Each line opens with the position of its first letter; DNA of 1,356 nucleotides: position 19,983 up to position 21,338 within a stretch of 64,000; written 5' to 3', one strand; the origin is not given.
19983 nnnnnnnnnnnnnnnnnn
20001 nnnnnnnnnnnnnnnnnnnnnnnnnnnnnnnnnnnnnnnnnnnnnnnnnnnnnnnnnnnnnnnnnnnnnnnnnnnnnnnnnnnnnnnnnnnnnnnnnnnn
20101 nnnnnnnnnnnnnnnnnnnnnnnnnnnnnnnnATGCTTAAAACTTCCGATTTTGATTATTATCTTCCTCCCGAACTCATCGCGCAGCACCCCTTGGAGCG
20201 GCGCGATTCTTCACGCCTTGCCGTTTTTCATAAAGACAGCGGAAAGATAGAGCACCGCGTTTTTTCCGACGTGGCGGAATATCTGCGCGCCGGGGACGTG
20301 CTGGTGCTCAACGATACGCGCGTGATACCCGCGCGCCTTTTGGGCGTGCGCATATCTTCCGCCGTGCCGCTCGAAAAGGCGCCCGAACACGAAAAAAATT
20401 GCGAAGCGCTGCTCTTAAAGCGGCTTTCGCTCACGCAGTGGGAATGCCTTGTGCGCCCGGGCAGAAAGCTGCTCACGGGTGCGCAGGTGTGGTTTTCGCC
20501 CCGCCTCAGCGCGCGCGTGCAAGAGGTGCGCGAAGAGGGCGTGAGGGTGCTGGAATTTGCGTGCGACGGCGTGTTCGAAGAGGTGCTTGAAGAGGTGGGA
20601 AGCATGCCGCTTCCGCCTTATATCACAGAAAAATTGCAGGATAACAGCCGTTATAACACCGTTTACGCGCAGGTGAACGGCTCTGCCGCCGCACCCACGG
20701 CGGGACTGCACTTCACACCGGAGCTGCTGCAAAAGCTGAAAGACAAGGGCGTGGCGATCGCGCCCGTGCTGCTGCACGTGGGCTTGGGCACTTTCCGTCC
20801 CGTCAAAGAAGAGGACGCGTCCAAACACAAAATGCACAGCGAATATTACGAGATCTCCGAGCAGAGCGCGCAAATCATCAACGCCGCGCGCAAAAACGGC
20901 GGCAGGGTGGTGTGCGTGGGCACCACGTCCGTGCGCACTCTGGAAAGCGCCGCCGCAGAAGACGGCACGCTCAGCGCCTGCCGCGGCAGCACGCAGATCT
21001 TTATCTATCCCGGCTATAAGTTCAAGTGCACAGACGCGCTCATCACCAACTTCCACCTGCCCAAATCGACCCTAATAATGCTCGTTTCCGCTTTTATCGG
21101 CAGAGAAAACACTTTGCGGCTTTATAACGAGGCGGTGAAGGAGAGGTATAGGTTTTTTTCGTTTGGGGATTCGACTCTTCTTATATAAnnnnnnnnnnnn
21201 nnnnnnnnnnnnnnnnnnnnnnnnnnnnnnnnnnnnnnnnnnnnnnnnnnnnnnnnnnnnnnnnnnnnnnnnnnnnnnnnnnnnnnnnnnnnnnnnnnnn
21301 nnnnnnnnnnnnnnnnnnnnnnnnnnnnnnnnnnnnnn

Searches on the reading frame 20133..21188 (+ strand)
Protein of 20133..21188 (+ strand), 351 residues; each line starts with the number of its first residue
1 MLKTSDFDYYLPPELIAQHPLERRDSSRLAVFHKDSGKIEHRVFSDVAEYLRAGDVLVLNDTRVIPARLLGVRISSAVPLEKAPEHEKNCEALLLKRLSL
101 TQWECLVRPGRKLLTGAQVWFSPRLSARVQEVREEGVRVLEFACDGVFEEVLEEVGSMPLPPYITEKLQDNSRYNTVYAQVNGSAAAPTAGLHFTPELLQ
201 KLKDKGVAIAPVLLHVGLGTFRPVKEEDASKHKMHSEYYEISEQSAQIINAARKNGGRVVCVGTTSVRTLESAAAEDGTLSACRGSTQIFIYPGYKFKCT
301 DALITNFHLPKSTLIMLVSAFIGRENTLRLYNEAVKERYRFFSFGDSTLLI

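Call 60: search_protein_families(library=pfam, max_evalue=0.00001, proteins=[window:20133-21188:+])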
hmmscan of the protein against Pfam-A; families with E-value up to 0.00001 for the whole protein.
window:20133-21188:+ (351 aa): 1 family
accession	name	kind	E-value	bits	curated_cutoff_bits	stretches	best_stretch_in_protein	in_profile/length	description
PF02547.20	Queuosine_synth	-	2.8e-136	454.3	25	1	4-350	1-322/322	Queuosine biosynthesis protein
